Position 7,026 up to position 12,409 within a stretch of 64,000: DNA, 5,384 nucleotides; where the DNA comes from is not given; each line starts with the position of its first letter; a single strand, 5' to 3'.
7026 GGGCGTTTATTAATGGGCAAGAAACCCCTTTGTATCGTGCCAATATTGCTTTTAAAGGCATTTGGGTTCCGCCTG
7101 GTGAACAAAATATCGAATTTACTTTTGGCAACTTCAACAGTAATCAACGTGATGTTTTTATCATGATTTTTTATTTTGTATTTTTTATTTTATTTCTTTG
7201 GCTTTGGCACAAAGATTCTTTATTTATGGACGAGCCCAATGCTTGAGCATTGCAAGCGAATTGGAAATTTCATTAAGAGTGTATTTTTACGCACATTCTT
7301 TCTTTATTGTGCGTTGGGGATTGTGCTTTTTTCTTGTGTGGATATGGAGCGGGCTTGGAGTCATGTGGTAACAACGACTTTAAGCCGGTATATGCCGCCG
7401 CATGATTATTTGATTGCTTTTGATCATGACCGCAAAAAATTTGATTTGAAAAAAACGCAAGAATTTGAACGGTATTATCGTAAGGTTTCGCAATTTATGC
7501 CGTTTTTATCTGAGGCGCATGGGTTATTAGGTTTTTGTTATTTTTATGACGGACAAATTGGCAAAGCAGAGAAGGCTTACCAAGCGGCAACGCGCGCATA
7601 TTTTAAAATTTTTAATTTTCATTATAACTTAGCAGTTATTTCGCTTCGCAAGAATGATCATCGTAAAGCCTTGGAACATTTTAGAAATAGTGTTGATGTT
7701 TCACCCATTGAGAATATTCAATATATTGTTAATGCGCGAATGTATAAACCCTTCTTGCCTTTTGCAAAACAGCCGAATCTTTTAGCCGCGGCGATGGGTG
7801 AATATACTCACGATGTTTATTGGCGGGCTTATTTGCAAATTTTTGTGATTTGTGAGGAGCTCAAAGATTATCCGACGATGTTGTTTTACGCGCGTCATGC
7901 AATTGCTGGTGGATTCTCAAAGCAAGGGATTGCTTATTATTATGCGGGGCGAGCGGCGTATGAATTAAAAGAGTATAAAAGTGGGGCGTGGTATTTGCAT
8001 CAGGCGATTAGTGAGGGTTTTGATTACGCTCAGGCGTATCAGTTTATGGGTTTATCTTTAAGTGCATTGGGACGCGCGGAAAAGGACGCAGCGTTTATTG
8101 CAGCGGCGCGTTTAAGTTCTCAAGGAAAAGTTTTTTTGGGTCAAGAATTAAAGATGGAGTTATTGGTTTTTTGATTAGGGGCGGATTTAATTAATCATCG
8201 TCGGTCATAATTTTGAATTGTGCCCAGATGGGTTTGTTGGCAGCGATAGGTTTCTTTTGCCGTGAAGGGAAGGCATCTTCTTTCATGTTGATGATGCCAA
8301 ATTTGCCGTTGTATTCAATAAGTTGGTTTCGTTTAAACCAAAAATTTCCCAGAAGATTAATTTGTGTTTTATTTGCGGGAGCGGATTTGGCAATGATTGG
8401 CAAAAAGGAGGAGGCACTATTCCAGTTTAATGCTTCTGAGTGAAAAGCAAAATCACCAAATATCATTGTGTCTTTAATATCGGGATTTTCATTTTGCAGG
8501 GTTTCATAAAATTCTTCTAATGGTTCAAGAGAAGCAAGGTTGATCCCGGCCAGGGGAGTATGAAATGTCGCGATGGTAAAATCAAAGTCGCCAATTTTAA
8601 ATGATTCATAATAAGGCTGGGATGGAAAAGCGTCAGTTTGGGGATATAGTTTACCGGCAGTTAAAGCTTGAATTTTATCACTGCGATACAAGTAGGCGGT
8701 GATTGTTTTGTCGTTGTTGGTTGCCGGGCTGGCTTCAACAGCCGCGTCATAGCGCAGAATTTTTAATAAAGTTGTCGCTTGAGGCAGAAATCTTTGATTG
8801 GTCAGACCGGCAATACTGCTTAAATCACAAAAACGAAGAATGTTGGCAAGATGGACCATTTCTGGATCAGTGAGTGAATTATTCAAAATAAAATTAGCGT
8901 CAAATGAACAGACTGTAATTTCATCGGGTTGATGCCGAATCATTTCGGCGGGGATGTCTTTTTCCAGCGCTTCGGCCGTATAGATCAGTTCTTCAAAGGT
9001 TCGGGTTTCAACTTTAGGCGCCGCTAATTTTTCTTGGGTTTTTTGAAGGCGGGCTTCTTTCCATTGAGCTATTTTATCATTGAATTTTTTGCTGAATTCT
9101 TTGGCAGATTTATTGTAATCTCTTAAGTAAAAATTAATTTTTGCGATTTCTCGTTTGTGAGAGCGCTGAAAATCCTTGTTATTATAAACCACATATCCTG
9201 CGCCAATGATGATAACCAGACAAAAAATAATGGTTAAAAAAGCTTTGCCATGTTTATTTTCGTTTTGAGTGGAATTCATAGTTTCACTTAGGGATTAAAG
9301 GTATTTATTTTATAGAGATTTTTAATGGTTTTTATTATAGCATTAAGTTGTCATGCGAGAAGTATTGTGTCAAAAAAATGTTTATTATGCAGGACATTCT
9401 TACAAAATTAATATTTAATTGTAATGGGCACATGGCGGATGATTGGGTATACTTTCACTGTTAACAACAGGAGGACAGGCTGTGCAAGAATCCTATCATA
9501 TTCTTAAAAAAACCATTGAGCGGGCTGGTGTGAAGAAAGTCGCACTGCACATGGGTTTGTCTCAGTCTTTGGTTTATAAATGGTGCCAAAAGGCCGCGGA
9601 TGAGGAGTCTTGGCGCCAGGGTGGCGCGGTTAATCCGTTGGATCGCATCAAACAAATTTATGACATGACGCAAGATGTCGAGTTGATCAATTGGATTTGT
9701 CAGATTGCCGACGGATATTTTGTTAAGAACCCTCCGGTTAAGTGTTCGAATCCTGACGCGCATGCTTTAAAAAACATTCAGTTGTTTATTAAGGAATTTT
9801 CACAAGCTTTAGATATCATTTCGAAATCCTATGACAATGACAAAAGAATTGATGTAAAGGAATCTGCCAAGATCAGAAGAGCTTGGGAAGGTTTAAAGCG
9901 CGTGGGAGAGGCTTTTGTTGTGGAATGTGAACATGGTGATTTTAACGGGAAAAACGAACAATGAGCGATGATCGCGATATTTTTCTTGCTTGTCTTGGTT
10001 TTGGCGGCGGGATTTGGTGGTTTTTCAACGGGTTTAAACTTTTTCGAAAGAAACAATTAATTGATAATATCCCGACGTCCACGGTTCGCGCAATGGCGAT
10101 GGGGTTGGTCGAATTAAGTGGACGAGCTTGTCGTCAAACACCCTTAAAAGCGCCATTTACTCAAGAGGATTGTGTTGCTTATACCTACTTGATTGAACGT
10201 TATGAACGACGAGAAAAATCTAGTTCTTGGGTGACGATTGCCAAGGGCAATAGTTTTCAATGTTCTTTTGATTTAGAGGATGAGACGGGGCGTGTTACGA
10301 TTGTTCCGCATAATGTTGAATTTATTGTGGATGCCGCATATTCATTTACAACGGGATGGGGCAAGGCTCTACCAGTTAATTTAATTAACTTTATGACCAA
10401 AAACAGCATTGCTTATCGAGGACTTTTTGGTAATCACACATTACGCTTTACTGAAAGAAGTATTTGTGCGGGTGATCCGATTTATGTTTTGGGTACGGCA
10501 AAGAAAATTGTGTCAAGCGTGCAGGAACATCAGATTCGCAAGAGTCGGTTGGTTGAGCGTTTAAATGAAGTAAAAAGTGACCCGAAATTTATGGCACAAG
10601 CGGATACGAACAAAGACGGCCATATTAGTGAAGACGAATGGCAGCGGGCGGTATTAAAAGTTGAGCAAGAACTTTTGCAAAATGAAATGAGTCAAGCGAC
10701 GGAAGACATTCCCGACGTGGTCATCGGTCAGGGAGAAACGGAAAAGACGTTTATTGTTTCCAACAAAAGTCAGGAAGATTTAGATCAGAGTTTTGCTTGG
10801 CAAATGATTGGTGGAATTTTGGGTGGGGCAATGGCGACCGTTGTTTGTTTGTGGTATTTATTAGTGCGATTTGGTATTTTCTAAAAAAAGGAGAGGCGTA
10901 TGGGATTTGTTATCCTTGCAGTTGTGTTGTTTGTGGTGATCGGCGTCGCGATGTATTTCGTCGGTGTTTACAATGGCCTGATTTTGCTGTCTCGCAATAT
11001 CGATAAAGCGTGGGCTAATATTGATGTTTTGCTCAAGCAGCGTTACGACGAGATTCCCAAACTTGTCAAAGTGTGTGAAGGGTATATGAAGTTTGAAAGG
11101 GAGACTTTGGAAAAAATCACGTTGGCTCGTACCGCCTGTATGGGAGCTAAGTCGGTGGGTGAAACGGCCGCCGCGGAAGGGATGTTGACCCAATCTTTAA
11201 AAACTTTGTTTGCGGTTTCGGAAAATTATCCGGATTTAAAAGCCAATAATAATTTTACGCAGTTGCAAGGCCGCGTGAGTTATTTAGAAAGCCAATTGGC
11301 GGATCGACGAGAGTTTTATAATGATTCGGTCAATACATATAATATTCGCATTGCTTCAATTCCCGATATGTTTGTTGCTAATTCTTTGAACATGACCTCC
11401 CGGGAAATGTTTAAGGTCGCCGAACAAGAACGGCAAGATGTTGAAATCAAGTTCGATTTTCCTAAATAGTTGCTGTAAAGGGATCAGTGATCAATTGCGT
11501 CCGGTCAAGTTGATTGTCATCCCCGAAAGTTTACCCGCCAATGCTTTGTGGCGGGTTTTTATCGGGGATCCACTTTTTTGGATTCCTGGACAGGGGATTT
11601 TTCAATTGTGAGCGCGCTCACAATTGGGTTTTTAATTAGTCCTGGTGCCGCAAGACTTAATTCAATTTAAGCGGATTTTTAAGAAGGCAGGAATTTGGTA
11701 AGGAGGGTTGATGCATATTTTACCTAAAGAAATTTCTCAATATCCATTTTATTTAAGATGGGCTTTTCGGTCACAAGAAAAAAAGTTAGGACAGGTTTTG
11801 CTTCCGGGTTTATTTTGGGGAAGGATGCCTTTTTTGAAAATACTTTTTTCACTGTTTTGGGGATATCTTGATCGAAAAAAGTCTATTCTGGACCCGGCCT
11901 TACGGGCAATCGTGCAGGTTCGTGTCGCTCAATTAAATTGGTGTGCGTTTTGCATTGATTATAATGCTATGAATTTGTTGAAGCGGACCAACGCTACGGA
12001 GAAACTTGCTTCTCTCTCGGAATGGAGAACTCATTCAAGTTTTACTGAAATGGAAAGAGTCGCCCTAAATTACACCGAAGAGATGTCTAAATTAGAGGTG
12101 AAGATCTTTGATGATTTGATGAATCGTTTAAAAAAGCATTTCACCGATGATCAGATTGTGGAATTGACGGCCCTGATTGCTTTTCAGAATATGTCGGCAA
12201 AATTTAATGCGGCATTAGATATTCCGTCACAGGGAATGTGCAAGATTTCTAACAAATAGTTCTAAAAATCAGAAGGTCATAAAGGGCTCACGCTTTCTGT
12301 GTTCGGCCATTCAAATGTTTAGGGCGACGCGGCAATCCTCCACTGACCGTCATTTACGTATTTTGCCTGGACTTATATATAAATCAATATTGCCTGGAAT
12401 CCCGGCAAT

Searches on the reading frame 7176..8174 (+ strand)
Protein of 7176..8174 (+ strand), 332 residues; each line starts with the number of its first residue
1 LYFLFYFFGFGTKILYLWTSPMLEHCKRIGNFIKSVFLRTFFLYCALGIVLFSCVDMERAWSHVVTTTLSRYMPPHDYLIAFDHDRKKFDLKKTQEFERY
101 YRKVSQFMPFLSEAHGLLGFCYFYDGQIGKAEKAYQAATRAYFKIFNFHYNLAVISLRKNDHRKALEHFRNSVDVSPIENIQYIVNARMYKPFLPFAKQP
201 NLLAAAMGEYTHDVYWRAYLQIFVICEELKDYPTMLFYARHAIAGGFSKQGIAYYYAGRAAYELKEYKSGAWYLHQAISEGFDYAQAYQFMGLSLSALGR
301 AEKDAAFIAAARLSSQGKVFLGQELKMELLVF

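Call 19: search_protein_families(library=pfam, proteins=[window:7176-8174:+], max_evalue=0.001)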
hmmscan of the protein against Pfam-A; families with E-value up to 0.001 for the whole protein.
window:7176-8174:+ (332 aa): 4 families
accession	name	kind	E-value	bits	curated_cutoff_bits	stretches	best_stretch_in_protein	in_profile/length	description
PF07719.23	TPR_2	-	3.6e-08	33.4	27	0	113-140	2-29/34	Tetratricopeptide repeat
PF00515.34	TPR_1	-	4.9e-08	32.9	27.8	0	148-177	3-32/34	Tetratricopeptide repeat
PF13424.12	TPR_12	-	0.00024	21.6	30.1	0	112-142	45-75/77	Tetratricopeptide repeat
PF13432.12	TPR_16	-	0.00046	21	32.7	1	122-170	7-55/65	Tetratricopeptide repeat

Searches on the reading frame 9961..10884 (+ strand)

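Call 19: search_protein_families(library=pfam, proteins=[window:9961-10884:+], max_evalue=0.001)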
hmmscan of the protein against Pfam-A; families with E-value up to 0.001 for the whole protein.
window:9961-10884:+ (307 aa): 3 families
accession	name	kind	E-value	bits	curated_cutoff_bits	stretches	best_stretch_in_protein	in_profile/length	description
PF12483.13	GIDE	-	4.1e-09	36.5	23.6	1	82-183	9-107/160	E3 Ubiquitin ligase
PF13202.12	EF-hand_5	-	1.4e-05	24.8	25.9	1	212-231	6-24/25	EF hand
PF00036.39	EF-hand_1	-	0.00016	21.4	25.4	1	210-231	5-26/29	EF hand domain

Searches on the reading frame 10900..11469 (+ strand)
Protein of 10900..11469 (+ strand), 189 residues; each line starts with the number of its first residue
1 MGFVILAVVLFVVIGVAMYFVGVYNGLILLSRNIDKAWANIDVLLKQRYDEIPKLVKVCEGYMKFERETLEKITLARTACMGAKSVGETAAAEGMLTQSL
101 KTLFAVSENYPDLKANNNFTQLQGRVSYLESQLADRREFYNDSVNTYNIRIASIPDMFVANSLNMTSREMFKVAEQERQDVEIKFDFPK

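Call 19: search_protein_families(library=pfam, proteins=[window:10900-11469:+], max_evalue=0.001)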
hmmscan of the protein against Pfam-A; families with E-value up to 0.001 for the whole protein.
window:10900-11469:+ (189 aa): 1 family
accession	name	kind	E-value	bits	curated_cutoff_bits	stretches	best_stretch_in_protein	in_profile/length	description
PF04011.17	LemA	-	8e-50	169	26.2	1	37-185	1-149/149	LemA family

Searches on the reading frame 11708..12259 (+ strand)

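Call 49: search_protein_families(library=pfam, proteins=[window:11708-12259:+], max_evalue=0.001)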
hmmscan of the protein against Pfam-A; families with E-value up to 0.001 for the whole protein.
window:11708-12259:+ (183 aa): 1 family
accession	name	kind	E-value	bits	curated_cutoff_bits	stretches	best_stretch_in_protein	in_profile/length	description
PF02627.25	CMD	-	2.7e-10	40.5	23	1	49-125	10-84/84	Carboxymuconolactone decarboxylase family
